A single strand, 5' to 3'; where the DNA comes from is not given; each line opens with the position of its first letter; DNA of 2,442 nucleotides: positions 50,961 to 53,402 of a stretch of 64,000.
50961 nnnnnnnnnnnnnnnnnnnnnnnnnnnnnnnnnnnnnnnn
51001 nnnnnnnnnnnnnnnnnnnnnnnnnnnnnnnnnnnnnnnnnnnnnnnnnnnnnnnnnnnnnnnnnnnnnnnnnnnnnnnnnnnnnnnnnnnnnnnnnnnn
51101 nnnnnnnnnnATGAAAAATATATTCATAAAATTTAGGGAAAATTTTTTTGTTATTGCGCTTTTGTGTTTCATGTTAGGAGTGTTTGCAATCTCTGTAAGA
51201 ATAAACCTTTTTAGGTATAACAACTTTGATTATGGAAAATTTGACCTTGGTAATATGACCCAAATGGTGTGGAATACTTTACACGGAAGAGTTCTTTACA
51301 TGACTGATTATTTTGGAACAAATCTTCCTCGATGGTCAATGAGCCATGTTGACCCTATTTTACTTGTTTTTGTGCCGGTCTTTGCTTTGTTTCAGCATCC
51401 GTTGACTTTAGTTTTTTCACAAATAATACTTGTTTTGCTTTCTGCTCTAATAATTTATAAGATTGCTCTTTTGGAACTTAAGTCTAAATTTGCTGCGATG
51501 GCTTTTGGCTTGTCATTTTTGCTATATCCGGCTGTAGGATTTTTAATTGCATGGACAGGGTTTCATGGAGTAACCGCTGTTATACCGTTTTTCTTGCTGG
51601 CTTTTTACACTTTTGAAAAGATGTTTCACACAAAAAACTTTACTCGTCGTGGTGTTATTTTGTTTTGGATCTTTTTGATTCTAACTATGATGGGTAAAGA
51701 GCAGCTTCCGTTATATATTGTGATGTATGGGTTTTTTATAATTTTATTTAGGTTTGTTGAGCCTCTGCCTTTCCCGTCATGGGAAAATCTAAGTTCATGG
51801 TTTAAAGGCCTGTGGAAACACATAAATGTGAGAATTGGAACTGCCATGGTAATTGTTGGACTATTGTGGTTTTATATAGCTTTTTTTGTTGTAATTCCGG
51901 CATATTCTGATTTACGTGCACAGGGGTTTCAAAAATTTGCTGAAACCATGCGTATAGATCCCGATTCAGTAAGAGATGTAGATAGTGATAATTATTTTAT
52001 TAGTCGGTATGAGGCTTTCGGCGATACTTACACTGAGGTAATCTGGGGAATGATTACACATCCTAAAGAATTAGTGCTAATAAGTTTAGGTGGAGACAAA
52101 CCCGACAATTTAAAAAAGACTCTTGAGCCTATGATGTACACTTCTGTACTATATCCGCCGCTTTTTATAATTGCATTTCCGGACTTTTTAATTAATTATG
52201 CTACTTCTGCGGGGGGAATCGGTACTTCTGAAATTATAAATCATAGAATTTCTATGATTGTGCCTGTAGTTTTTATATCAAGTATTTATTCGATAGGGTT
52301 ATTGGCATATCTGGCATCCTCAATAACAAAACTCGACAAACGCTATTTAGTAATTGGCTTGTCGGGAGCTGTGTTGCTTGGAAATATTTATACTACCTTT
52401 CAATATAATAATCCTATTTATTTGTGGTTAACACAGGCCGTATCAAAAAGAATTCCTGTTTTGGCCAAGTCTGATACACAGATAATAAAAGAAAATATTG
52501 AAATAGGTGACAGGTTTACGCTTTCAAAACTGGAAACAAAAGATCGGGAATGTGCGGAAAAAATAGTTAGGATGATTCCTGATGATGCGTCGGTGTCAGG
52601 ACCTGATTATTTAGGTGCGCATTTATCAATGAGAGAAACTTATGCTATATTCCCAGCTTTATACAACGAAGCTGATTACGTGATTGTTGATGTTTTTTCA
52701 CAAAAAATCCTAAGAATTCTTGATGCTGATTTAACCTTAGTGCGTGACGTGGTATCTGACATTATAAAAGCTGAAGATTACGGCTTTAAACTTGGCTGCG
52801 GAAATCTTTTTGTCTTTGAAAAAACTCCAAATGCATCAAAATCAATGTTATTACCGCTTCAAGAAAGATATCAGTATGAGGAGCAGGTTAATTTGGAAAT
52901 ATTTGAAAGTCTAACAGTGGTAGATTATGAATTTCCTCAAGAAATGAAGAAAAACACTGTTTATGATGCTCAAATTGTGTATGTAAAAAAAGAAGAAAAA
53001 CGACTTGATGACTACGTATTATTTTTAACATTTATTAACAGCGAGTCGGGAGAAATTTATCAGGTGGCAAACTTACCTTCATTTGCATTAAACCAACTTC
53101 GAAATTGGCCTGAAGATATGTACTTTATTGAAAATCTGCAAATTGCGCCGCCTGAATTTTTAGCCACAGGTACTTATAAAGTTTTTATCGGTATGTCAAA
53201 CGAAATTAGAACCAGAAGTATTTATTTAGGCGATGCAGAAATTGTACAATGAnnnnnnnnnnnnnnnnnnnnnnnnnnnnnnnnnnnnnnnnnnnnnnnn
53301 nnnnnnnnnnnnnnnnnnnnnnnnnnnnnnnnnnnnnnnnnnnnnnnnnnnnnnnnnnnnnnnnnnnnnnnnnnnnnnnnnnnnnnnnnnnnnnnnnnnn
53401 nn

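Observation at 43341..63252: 20-kb, 15-gene glycosylation island built from repeated GtrB/GtrA/GT-C-type modules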

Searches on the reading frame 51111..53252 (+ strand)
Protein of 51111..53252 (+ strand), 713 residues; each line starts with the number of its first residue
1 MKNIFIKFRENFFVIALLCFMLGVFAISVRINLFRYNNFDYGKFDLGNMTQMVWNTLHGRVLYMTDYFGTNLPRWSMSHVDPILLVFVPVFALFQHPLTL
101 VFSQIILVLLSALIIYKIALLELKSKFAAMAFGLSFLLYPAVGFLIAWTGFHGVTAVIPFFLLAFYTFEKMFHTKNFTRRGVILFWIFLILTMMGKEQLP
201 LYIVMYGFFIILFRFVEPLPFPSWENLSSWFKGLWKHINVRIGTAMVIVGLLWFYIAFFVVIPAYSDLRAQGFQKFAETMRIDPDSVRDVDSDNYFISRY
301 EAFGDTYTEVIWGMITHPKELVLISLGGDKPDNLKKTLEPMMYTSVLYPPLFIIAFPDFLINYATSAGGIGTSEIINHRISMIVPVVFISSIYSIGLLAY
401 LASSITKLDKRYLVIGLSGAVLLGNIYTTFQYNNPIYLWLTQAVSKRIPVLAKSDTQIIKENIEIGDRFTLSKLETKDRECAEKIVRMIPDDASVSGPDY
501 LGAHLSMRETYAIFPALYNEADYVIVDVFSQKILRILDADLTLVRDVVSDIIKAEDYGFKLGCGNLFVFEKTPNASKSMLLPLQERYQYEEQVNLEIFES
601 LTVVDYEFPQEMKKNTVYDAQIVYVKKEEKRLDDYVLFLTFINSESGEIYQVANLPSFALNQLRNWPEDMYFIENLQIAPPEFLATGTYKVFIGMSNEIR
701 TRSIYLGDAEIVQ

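Call 3: search_protein_families(library=pfam, proteins=[window:51111-53252:+], max_evalue=0.01)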
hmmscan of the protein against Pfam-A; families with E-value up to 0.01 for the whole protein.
window:51111-53252:+ (713 aa): 1 family
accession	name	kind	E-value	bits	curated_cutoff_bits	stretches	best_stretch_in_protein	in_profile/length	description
PF09852.15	DUF2079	-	1.1e-30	107.6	28.2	1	35-527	1-422/459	Predicted membrane protein (DUF2079)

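Call 9: find_encoding_contigs(protein=window:51111-53252:+, flank=10000, max_places=6)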
Protein window:51111-53252:+ (713 aa): 1 contig read that carries it; 1 place shown.
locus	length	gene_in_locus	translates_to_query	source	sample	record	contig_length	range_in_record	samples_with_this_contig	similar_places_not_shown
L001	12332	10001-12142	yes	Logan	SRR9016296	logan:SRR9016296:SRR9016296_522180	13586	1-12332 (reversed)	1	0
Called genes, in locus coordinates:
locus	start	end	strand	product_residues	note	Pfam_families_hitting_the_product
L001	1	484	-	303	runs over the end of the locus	PF00892:EamA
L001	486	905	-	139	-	PF02675:AdoMet_dc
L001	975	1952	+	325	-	PF00188:CAP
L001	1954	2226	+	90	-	-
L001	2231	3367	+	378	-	PF00535:Glycos_transf_2, PF04138:GtrA_DPMS_TM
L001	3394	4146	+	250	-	PF00535:Glycos_transf_2, PF10111:Glyco_tranf_2_2 (weak), PF13641:Glyco_tranf_2_3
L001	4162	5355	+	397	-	PF00534:Glycos_transf_1, PF13692:Glyco_trans_1_4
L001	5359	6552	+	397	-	PF13439:Glyco_transf_4, PF13579:Glyco_trans_4_4, PF20706:GT4-conflict, PF00534:Glycos_transf_1, PF13692:Glyco_trans_1_4, PF13524:Glyco_trans_1_2 (weak)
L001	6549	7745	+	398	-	PF13439:Glyco_transf_4, PF13579:Glyco_trans_4_4, PF00534:Glycos_transf_1, PF13692:Glyco_trans_1_4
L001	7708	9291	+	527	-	PF13231:PMT_2 (weak)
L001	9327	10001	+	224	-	PF00535:Glycos_transf_2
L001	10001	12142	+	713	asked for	PF09852:DUF2079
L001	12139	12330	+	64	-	?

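Call 10: search_protein_families(library=ncbifam, proteins=[window:51111-53252:+], max_evalue=0.001)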
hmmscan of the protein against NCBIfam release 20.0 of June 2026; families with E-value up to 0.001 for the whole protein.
window:51111-53252:+ (713 aa): 0 families

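Call 15: find_homologous_proteins(query=window:51111-53252:+, max_evalue=0.00001)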
Query window:51111-53252:+ (713 aa): 340 proteins with E <= 0.00001 among 8000 candidates; the best 120 are listed.
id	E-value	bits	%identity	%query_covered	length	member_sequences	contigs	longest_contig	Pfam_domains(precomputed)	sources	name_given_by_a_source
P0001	0.0e+0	1604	100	100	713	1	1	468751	PF09852.16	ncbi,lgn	-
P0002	0.0e+0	1291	79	100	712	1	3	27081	PF09852.16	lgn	-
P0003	0.0e+0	1057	65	99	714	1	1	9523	PF09852.16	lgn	-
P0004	0.0e+0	1056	64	99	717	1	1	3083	PF09852.16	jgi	jgi:uncharacterized membrane protein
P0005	0.0e+0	1032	63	99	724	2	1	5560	PF09852.16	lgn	-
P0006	0.0e+0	1023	63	99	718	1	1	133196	PF09852.16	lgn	-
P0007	0.0e+0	1017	63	98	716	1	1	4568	PF09852.16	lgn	-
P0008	0.0e+0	1015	63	98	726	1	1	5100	PF09852.16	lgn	-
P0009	4.2e-295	999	63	99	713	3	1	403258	PF09852.16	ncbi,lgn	-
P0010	1.3e-294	997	62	99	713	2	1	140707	PF09852.16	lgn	-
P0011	3.6e-294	996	61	100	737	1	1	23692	PF09852.16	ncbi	-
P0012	7.8e-291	985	61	98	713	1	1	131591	PF09852.16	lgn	-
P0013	2.2e-285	967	60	98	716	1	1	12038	PF09852.16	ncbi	-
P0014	2.8e-284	963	62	99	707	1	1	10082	PF09852.16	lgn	-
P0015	5.3e-281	952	59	99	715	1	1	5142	PF09852.16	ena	-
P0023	7.7e-268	909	57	97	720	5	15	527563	PF09852.16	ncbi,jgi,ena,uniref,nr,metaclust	ncbi:hypothetical protein A3F07_00775 [candidate division WWE3 bacterium RIFCSPHIGHO2_12_FULL_38_15]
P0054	3.0e-251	854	57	99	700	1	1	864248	PF09852.16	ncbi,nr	ncbi:DUF2079 domain-containing protein [candidate division WWE3 bacterium]|nr:DUF2079 domain-contain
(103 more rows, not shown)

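Call 16: find_encoding_contigs(protein=P0009, flank=10000, max_places=1)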
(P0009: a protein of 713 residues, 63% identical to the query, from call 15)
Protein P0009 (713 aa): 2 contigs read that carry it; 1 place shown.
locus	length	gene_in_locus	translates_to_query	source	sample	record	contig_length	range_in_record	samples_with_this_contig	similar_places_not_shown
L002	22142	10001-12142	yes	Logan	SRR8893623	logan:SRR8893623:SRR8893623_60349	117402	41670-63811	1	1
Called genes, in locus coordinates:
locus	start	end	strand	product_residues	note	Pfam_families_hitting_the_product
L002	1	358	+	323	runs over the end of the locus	PF00188:CAP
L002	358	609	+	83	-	-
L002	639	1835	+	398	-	PF00535:Glycos_transf_2, PF04138:GtrA_DPMS_TM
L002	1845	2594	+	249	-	PF00535:Glycos_transf_2, PF10111:Glyco_tranf_2_2, PF13641:Glyco_tranf_2_3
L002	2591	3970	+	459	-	PF03446:NAD_binding_2 (faint), PF03721:UDPG_MGDP_dh_N, PF00984:UDPG_MGDP_dh, PF03720:UDPG_MGDP_dh_C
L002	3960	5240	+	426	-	PF00534:Glycos_transf_1, PF13692:Glyco_trans_1_4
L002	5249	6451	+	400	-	PF13439:Glyco_transf_4, PF20706:GT4-conflict (weak), PF00534:Glycos_transf_1, PF13692:Glyco_trans_1_4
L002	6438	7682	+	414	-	PF13439:Glyco_transf_4, PF13579:Glyco_trans_4_4 (weak), PF00534:Glycos_transf_1, PF13692:Glyco_trans_1_4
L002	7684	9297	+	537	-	-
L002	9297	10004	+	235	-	PF00535:Glycos_transf_2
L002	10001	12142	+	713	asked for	PF09852:DUF2079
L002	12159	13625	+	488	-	PF01943:Polysacc_synt, PF13440:Polysacc_synt_3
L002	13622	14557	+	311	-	PF03706:LPG_synthase_TM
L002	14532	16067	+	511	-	-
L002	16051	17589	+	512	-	PF13231:PMT_2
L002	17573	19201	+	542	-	PF02366:PMT (weak), PF13231:PMT_2 (weak)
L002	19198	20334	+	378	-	PF13439:Glyco_transf_4, PF20706:GT4-conflict (weak), PF00534:Glycos_transf_1, PF13692:Glyco_trans_1_4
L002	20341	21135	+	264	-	PF00535:Glycos_transf_2, PF10111:Glyco_tranf_2_2 (weak)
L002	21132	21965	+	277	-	PF00535:Glycos_transf_2, PF10111:Glyco_tranf_2_2 (weak), PF13641:Glyco_tranf_2_3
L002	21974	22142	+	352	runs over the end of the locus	PF01073:3Beta_HSD, PF01370:Epimerase, PF02719:Polysacc_synt_2, PF04321:RmlD_sub_bind, PF16363:GDP_Man_Dehyd, PF07993:NAD_binding_4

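Call 17: find_encoding_contigs(protein=P0023, flank=10000, max_places=1)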
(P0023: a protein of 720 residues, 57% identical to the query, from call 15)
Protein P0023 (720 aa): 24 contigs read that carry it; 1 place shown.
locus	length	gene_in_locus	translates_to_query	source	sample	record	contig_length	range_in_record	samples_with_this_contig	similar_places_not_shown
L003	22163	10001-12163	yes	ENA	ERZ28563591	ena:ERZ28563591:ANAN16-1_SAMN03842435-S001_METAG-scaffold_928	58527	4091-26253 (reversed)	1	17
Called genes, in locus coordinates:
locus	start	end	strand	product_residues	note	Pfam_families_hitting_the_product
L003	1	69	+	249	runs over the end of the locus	PF00557:Peptidase_M24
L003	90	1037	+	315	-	PF00188:CAP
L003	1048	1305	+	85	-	PF18900:DUF5656 (faint)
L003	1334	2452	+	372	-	PF00535:Glycos_transf_2, PF04138:GtrA_DPMS_TM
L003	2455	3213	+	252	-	PF00535:Glycos_transf_2, PF10111:Glyco_tranf_2_2 (weak)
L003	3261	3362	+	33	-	PF03721:UDPG_MGDP_dh_N (faint)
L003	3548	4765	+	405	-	PF00534:Glycos_transf_1, PF13692:Glyco_trans_1_4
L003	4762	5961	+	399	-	PF20706:GT4-conflict, PF13439:Glyco_transf_4, PF13579:Glyco_trans_4_4, PF00534:Glycos_transf_1, PF13692:Glyco_trans_1_4, PF13524:Glyco_trans_1_2 (weak)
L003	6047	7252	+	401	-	PF08323:Glyco_transf_5 (faint), PF13439:Glyco_transf_4, PF00534:Glycos_transf_1, PF13692:Glyco_trans_1_4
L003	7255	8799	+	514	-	-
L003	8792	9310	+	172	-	-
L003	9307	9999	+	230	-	PF00535:Glycos_transf_2, PF10111:Glyco_tranf_2_2, PF13641:Glyco_tranf_2_3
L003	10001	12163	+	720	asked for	PF09852:DUF2079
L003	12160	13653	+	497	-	PF01943:Polysacc_synt, PF13440:Polysacc_synt_3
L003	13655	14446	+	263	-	PF08241:Methyltransf_11 (weak)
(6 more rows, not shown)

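Call 18: find_encoding_contigs(protein=P0054, flank=10000, max_places=1)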
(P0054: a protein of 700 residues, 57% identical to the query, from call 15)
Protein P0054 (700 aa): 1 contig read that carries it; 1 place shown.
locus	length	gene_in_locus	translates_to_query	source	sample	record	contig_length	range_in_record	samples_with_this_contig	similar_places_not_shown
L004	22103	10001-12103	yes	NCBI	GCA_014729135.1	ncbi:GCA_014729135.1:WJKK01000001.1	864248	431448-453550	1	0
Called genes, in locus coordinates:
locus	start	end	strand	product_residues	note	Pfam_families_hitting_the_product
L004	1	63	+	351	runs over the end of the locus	PF00188:CAP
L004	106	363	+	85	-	-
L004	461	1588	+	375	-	PF00535:Glycos_transf_2, PF04138:GtrA_DPMS_TM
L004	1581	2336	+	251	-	PF00535:Glycos_transf_2, PF10111:Glyco_tranf_2_2 (weak), PF13641:Glyco_tranf_2_3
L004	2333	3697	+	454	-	PF03721:UDPG_MGDP_dh_N, PF00984:UDPG_MGDP_dh, PF03720:UDPG_MGDP_dh_C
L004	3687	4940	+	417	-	PF00534:Glycos_transf_1, PF13692:Glyco_trans_1_4, PF13524:Glyco_trans_1_2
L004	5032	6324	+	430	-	PF13439:Glyco_transf_4, PF13579:Glyco_trans_4_4, PF20706:GT4-conflict (faint), PF00534:Glycos_transf_1, PF13692:Glyco_trans_1_4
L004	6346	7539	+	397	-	PF08323:Glyco_transf_5 (faint), PF13439:Glyco_transf_4, PF13579:Glyco_trans_4_4, PF00534:Glycos_transf_1, PF13692:Glyco_trans_1_4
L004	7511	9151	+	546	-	-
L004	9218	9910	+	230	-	PF00535:Glycos_transf_2, PF13641:Glyco_tranf_2_3 (weak)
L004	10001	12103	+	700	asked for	PF09852:DUF2079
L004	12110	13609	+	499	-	PF01943:Polysacc_synt, PF13440:Polysacc_synt_3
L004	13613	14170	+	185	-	PF01931:NTPase_I-T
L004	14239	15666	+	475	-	PF00587:tRNA-synt_2b, PF03129:HGTP_anticodon, PF09180:ProRS-C_1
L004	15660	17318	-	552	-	PF04055:Radical_SAM, PF00583:Acetyltransf_1 (faint), PF16199:Radical_SAM_C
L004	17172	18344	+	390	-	PF03706:LPG_synthase_TM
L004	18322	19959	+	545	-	-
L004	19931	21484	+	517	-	PF02366:PMT, PF13231:PMT_2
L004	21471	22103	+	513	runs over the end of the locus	PF13231:PMT_2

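Call 25: find_related_loci(query=A1, collection=genome_contigs, flank=10000)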
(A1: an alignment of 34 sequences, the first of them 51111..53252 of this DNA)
Query A1 (713 aa) in genome_contigs; peptide patterns used: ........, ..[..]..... (x = any residue, [..] = any of these).
130 stretches matched a pattern; 115 encode a relative of the query (tblastn E <= 1e-3); the best 80 are kept; 80 distinct loci.
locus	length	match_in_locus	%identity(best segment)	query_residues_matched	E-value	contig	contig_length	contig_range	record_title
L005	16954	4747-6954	61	1-711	0e+0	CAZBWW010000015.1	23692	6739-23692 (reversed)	MAG TPA_asm: uncultured Candidatus Saccharibacteria bacterium isolate SRP329715_co1_384 genome assembly, contig: NODE_30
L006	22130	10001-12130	62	7-711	0e+0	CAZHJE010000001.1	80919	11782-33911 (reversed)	MAG TPA_asm: uncultured Candidatus Saccharibacteria bacterium isolate SRP329715_co1_402 genome assembly, contig: NODE_33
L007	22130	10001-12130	58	14-708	0e+0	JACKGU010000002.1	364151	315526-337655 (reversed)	MAG: Candidatus Nomurabacteria bacterium isolate HK-STAS-PATE-46 HK-STAS-PATE-46_2, whole genome shotgun sequence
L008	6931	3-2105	58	23-712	0e+0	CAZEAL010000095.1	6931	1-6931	MAG TPA_asm: uncultured Candidatus Saccharibacteria bacterium isolate binchicken_co169_150 genome assembly, contig: k99_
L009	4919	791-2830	56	9-711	0e+0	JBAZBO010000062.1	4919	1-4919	MAG: Patescibacteria group bacterium isolate SO_2017_GW1_114 NODE_66091_length_4919_cov_0.847663_OW334_2017, whole genom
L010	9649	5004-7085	57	7-711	0e+0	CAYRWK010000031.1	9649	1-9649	MAG TPA_asm: uncultured Candidatus Saccharibacteria bacterium isolate SRP011637_co1_82 genome assembly, contig: NODE_266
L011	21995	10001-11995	60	30-711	0e+0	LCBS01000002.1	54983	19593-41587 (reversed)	MAG: candidate division WWE3 bacterium GW2011_GWB1_41_6 UU72_C0002, whole genome shotgun sequence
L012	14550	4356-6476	56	1-711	0e+0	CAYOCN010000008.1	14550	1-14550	MAG TPA_asm: uncultured Candidatus Saccharibacteria bacterium isolate SRP272421_co3_296 genome assembly, contig: NODE_11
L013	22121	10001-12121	55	13-712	0e+0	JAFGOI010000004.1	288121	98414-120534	MAG: Patescibacteria group bacterium isolate Zod_Metabat.613 k87_2257151, whole genome shotgun sequence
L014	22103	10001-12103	57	23-712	0e+0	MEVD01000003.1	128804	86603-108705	MAG: candidate division WWE3 bacterium RIFCSPHIGHO2_02_FULL_38_14 rifcsphigho2_02_scaffold_127, whole genome shotgun seq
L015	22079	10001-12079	57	5-708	0e+0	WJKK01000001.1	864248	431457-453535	MAG: candidate division WWE3 bacterium isolate Bin_101 k141_320412, whole genome shotgun sequence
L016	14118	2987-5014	54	10-712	0e+0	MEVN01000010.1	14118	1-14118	MAG: candidate division WWE3 bacterium RIFCSPLOWO2_12_FULL_36_10 rifcsplowo2_12_scaffold_17213, whole genome shotgun seq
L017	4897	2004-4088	53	5-711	0e+0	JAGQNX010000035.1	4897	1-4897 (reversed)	MAG: candidate division WWE3 bacterium isolate HKST-UBA79 2014-04-01_1_(paired)_contig_109619, whole genome shotgun sequ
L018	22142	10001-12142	52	1-711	0e+0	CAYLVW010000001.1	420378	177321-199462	MAG TPA_asm: uncultured Candidatus Saccharibacteria bacterium isolate SRP286056_co1_134 genome assembly, contig: NODE_4_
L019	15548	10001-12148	52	1-712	0e+0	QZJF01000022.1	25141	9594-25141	MAG: candidate division WWE3 bacterium isolate SURF_46 Ga0104751_1002945, whole genome shotgun sequence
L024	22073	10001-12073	52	9-708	0e+0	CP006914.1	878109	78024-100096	Candidate division WWE3 bacterium RAAC2_WWE3_1 chromosome, complete genome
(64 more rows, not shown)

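Call 42: search_solved_structures(query=A1, max_evalue=1)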
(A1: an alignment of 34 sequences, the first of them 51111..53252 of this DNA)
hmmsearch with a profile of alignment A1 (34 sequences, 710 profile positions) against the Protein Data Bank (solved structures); distinct sequences matched with E-value up to 1: 3.
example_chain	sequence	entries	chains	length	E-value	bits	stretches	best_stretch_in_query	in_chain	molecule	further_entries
7tgg_A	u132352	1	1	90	0.51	12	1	222-271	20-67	Geopilin domain 1 protein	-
5zxd_A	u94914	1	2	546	0.58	11.8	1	529-585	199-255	ATP-binding cassette sub-family F member 1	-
2x5h_A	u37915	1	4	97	0.74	11.5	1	229-301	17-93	ORF 131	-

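Call 45: predict_structure(alignment_id=A1)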
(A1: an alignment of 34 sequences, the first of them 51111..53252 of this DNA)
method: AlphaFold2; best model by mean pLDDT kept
length: 713 residues; sequences in the alignment: 34
mean_pLDDT: 87.8   pTM: 0.85
mean pLDDT of the five models: 87.8, 85.5, 85.4, 82.3, 81.4
residues with pLDDT >= 90: 395; 70-90: 264; 50-70: 46; < 50: 8
segments of 3 or more residues with pLDDT < 50: 446-452
pLDDT, mean of each block of 10 residues (from residue 1): 83 95 94 89 87 94 89 84 94 96 96 98 96 97 90 95 98 93 97 92 96 80 82 85 96 90 86 87 70 66 81 90 84 92 94 90 70 76 96 96 93 96 96 85 49 61 86 79 91 91 91 88 84 67 81 87 90 73 89 93 95 92 93 89 89 87 89 92 90 89 94 92
secondary structure, 60 per line:
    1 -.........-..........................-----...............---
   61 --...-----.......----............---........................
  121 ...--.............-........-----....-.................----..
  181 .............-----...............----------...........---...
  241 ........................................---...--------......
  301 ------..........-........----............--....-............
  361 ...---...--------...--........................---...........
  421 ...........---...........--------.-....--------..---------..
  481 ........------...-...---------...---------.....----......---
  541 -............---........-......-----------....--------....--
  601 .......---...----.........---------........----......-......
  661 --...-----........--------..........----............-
elements in order (helices of 4 or more, strands of 3 or more residues): H2-10 H12-37 H43-57 E63-65 E71-73 H74-77 H82-93 H97-123 H126-138 H140-147 H153-156 H158-174 H179-193 H199-213 H224-234 H238-280 H295-300 H307-316 H318-325 H330-341 H344-347 H349-363 H383-406 H410-431 H435-445 H456-459 H479-488 E495-497 E511-513 E523-527 H532-537 H542-553 E557-564 E566-571 E583-586 E595-598 E601-607 E611-613 E618-626 E636-643 E648-653 H655-660 E671-678 E687-696 E701-712
